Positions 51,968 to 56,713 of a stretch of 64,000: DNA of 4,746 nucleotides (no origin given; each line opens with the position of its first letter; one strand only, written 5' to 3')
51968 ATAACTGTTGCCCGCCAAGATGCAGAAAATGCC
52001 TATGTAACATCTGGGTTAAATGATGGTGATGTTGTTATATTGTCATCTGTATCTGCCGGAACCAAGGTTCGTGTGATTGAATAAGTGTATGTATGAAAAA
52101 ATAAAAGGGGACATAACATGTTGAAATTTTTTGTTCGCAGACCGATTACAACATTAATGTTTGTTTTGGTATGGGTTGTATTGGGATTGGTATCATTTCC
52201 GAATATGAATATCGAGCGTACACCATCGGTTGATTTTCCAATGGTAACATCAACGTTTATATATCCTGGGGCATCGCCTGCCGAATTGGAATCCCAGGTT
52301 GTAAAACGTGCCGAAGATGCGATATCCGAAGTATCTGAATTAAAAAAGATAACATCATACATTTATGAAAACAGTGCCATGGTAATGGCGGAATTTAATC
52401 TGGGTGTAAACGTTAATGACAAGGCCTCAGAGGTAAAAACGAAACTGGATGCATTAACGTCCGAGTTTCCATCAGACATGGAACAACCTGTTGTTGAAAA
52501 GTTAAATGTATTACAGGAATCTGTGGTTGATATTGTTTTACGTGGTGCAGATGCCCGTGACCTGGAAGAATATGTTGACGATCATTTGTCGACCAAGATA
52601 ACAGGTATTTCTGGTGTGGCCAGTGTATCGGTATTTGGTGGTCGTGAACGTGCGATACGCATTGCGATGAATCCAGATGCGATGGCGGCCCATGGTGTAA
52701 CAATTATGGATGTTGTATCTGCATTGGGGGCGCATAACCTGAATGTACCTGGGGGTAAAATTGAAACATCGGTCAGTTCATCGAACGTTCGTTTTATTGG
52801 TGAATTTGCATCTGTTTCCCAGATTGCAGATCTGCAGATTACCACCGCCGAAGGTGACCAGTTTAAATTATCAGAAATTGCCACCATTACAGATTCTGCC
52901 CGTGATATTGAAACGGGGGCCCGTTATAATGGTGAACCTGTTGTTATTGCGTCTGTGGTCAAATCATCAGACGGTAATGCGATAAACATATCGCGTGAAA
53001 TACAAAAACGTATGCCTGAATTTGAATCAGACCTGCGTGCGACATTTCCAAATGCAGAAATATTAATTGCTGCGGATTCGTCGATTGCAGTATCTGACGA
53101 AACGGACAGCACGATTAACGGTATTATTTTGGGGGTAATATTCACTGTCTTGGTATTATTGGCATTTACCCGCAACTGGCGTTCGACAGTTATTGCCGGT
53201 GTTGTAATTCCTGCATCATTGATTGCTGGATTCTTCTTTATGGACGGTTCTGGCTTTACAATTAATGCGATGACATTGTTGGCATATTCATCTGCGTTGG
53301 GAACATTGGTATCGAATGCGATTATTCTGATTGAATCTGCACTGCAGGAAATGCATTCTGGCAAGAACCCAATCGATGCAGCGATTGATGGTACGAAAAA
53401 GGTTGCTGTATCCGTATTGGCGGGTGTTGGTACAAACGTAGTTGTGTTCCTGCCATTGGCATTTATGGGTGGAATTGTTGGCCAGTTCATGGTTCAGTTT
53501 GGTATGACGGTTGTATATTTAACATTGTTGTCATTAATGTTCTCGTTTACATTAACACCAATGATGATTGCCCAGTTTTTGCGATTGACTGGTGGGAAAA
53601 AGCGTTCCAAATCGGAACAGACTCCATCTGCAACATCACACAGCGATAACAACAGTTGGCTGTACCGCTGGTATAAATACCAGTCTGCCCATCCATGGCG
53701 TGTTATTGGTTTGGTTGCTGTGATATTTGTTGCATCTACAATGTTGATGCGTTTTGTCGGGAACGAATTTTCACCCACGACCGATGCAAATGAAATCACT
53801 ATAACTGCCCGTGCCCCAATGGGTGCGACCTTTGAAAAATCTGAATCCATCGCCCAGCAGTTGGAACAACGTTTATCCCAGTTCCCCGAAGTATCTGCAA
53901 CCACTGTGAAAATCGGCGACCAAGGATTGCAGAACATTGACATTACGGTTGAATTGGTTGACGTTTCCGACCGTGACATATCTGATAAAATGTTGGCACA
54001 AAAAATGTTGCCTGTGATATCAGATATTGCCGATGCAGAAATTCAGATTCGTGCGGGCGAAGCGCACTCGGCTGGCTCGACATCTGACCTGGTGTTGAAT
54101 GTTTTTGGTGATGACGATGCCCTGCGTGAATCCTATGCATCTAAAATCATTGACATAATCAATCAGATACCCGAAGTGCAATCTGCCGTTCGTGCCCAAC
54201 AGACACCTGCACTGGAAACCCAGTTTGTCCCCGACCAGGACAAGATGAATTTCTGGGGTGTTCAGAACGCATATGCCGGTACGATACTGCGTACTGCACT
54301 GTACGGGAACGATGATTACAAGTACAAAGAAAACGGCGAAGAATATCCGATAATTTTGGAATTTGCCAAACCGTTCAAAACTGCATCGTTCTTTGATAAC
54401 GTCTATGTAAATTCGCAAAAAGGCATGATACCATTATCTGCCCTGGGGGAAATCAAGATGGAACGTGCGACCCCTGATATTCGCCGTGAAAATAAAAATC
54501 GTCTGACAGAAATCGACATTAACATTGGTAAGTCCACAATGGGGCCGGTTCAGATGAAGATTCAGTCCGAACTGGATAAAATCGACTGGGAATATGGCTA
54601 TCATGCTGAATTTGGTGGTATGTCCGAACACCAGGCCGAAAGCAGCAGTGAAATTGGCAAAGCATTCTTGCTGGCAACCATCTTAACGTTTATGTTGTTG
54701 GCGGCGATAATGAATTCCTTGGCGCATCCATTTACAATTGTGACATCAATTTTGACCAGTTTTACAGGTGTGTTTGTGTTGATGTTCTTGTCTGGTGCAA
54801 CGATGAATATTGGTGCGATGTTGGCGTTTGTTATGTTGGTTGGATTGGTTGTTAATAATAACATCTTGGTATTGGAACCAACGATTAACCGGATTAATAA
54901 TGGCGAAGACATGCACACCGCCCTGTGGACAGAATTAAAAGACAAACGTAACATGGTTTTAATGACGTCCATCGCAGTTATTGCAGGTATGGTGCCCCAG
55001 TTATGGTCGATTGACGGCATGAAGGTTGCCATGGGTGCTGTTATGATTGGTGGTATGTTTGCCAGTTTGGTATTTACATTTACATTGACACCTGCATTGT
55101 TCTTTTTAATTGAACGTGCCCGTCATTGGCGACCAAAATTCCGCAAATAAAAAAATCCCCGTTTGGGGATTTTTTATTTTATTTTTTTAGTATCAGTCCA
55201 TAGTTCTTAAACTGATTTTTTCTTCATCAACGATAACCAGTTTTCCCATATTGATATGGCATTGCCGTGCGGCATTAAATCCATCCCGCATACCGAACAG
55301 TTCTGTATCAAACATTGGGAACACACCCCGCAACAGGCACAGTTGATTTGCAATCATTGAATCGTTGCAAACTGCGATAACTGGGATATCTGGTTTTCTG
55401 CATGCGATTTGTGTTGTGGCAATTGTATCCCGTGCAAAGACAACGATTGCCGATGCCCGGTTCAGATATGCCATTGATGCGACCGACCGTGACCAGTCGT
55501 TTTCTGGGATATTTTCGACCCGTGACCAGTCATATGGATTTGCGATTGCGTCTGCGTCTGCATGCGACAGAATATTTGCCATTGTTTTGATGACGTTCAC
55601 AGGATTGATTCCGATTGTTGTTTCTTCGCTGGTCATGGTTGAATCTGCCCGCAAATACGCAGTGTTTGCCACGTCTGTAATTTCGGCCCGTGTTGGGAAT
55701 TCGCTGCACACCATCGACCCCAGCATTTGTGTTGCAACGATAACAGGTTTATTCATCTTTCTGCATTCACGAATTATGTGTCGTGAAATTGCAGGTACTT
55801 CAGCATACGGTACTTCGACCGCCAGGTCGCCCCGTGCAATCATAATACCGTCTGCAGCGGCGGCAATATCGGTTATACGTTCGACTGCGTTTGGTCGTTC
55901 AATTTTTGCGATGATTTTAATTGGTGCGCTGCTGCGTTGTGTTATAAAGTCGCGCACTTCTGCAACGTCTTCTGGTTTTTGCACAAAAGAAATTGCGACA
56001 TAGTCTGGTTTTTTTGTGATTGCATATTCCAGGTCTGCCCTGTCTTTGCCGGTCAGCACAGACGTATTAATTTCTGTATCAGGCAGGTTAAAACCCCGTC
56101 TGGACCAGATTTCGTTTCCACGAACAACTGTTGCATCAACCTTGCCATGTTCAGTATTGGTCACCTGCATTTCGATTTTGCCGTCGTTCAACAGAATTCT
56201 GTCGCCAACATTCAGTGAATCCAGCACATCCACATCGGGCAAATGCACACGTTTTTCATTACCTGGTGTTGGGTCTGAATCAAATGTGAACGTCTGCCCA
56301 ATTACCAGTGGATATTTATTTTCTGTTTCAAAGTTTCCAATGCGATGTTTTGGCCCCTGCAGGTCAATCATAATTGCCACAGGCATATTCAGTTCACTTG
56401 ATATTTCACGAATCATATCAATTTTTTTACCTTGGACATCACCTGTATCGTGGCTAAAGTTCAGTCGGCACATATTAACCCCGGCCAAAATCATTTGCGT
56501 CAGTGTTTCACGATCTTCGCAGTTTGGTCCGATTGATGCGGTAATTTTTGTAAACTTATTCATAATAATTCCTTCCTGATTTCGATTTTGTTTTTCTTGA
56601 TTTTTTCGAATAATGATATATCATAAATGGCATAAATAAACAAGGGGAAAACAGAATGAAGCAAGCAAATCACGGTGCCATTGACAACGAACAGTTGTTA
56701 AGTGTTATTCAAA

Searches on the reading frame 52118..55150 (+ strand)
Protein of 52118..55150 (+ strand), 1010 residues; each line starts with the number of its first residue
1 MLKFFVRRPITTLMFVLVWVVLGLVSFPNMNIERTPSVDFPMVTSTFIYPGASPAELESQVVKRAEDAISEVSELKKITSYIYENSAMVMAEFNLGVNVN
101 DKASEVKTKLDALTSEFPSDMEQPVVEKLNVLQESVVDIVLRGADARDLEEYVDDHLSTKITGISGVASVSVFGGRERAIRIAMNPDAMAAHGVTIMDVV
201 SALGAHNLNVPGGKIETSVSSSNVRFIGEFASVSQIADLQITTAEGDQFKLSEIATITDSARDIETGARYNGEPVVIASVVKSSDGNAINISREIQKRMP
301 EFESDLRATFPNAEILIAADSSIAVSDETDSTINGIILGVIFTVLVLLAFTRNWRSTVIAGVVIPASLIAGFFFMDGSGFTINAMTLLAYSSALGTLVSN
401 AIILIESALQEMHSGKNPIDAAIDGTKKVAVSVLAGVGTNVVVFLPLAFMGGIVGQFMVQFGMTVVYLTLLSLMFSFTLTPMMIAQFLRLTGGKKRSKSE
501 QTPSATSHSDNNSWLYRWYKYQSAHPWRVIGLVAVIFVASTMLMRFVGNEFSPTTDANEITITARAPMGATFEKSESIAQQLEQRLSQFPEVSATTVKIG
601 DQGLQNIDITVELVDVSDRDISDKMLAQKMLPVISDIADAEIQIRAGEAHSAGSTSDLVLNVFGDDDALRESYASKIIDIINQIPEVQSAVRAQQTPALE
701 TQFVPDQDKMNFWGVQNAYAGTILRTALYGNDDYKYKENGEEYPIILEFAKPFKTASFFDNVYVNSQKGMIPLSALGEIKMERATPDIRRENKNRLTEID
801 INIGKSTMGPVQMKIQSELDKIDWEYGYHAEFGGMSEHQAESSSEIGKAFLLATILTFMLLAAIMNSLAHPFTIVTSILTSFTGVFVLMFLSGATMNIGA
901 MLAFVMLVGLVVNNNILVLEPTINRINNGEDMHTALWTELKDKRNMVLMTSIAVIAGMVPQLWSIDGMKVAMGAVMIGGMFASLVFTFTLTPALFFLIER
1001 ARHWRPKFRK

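Call 10: search_protein_families(library=ncbifam, proteins=[window:52118-55150:+], max_evalue=0.001)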
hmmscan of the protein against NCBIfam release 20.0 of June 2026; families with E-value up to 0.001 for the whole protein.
window:52118-55150:+ (1010 aa): 14 families
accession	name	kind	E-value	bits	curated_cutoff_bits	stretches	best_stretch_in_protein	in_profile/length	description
NF033617.1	RND_permease_2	subfamily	4.3e-168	561.3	1250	1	4-1000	3-1009/1009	multidrug efflux RND transporter permease subunit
NF000282.2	RND_permease_1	subfamily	1.5e-118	397.3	1250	1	3-1000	2-1029/1029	multidrug efflux RND transporter permease subunit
NF007798.0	PRK10503.1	equivalog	1.2e-98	331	1584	1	4-1004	15-1028/1040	MdtB/MuxB family multidrug efflux RND transporter permease subunit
NF007905.0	PRK10614.1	equivalog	1.4e-98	330.8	1774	1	3-1003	5-1013/1025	multidrug efflux RND transporter permease subunit MdtC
TIGR00915.1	2A0602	subfamily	1.8e-97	327.4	940.35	1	1-1001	1-1031/1050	efflux RND transporter permease subunit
NF007133.0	PRK09579.1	equivalog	1.4e-91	307.5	1763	1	4-1001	6-1005/1017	multidrug efflux RND transporter permease subunit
TIGR00914.1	2A0601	subfamily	3.4e-84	283.3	701.45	1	3-1003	7-1040/1051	CusA/CzcA family heavy metal efflux RND transporter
NF007842.1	PRK10555.1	equivalog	4.2e-72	243.4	1854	1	1-1001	1-1029/1036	multidrug efflux RND transporter permease AcrD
NF000037.1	RND_perm_OqxB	exception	1.3e-62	212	2200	2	3-496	5-507/1050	multidrug efflux RND transporter permease subunit OqxB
NF007131.0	PRK09577.1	equivalog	8.9e-59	199.1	1768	2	1-616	1-624/1045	multidrug efflux RND transporter permease subunit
NF011706.2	PRK15127.1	equivalog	1e-57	195.8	2150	1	1-1002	1-1032/1049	multidrug efflux RND transporter permease subunit AcrB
TIGR00921.1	2A067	subfamily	8.6e-14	50.5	351.9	2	787-1004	129-352/733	hydrophobe/amphiphile efflux-3 (HAE3) family transporter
TIGR00916.1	2A0604s01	subfamily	1.4e-05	24.9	148.6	0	274-467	28-225/231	SecD/SecF family protein translocase subunit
NF041305.1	SecF_Halo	equivalog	2e-05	24.1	420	1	820-992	114-277/289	protein translocase subunit SecF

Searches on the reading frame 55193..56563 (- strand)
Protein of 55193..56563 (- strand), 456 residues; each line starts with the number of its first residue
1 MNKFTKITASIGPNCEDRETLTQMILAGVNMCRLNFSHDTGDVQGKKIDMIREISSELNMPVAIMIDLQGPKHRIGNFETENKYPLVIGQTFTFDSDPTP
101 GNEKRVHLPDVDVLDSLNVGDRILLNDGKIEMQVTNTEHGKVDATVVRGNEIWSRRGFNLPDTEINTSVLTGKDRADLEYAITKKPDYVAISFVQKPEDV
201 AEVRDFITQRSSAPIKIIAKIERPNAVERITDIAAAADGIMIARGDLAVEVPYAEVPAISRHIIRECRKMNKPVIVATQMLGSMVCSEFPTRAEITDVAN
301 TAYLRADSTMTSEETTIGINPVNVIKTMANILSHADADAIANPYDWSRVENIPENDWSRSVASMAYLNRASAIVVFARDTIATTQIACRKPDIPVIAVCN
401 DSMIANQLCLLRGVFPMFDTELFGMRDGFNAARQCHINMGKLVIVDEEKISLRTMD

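Call 10: search_protein_families(library=ncbifam, proteins=[window:55193-56563:-], max_evalue=0.001)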
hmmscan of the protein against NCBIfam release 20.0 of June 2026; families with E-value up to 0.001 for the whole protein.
window:55193-56563:- (456 aa): 7 families
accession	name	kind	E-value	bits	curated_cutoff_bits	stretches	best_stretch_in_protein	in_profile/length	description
NF004491.0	PRK05826.1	subfamily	2.3e-128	428.7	432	1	1-429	3-434/477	pyruvate kinase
NF004886.0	PRK06247.1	subfamily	2.1e-120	402.6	623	1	2-434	4-434/476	pyruvate kinase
TIGR01064.1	pyruv_kin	equivalog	5.1e-120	401.2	306.4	1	5-425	3-429/476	pyruvate kinase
NF004978.0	PRK06354.1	subfamily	7.2e-114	381.4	462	1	3-440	8-448/590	pyruvate kinase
NF006664.0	PRK09206.1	equivalog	1.2e-93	314.3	686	1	3-439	2-440/470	pyruvate kinase PykF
NF005234.0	PRK06739.1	equivalog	1.4e-80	270.9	564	1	9-337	7-330/352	pyruvate kinase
NF011314.0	PRK14725.1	equivalog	1.1e-56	192.4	642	2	103-311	359-573/614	pyruvate kinase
